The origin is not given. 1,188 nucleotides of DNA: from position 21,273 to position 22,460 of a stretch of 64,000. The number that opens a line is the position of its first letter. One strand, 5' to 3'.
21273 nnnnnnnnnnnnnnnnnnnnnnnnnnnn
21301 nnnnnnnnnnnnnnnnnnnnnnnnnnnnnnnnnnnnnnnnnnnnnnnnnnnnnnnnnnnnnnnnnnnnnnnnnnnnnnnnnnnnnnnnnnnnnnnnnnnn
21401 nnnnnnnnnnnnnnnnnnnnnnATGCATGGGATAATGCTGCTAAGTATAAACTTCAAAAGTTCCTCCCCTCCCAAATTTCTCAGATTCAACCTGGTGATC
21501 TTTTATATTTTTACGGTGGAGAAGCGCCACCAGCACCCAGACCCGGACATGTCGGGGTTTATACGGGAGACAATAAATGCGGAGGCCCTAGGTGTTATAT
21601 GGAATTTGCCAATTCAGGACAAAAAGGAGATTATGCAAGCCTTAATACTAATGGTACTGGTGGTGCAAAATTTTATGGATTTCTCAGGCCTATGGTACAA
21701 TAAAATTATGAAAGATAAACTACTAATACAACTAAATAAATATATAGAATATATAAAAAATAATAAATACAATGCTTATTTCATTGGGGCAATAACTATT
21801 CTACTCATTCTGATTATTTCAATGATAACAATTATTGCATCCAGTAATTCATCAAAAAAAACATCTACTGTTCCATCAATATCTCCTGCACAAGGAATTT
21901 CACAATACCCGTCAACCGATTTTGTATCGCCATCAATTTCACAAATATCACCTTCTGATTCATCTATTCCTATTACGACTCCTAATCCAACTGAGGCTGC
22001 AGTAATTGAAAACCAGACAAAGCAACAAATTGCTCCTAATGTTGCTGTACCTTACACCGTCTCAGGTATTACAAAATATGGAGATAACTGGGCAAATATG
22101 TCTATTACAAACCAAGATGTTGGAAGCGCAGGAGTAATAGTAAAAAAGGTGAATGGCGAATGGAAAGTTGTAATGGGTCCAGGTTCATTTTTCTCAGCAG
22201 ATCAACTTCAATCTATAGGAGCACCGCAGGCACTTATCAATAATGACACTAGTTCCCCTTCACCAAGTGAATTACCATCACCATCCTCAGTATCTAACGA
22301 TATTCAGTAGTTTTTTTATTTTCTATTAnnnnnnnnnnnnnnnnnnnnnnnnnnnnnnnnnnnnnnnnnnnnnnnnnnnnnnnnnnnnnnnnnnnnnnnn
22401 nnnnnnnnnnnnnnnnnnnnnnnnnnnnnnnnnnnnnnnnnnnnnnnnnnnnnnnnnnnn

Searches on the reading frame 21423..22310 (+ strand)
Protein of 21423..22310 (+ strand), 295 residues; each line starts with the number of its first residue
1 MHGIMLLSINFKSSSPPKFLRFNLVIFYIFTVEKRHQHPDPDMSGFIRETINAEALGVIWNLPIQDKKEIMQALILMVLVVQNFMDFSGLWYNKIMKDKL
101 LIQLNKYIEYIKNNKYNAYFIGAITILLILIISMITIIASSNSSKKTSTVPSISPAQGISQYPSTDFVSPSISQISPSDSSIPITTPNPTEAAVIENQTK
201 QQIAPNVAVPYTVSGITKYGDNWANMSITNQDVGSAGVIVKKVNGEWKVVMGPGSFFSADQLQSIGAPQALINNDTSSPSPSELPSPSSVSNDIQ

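Call 8: search_protein_families(library=pfam, proteins=[window:21423-22310:+], max_evalue=0.01)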
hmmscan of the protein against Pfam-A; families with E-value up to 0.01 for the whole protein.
window:21423-22310:+ (295 aa): 0 families

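Call 9: search_protein_families(library=ncbifam, proteins=[window:21423-22310:+], max_evalue=0.1)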
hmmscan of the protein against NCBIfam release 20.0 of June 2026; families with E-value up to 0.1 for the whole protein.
window:21423-22310:+ (295 aa): 3 families
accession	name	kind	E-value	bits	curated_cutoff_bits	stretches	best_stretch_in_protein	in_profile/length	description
NF033218.1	anchor_AmaP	equivalog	0.015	15.1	55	1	75-145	11-76/166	alkaline shock response membrane anchor protein AmaP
NF009627.0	PRK13149.1-1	equivalog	0.044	13.7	106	0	89-115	10-36/90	H/ACA RNA-protein complex component Gar1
NF033634.1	SLATT_1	domain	0.056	13.4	41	0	97-142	3-47/132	SLATT domain-containing protein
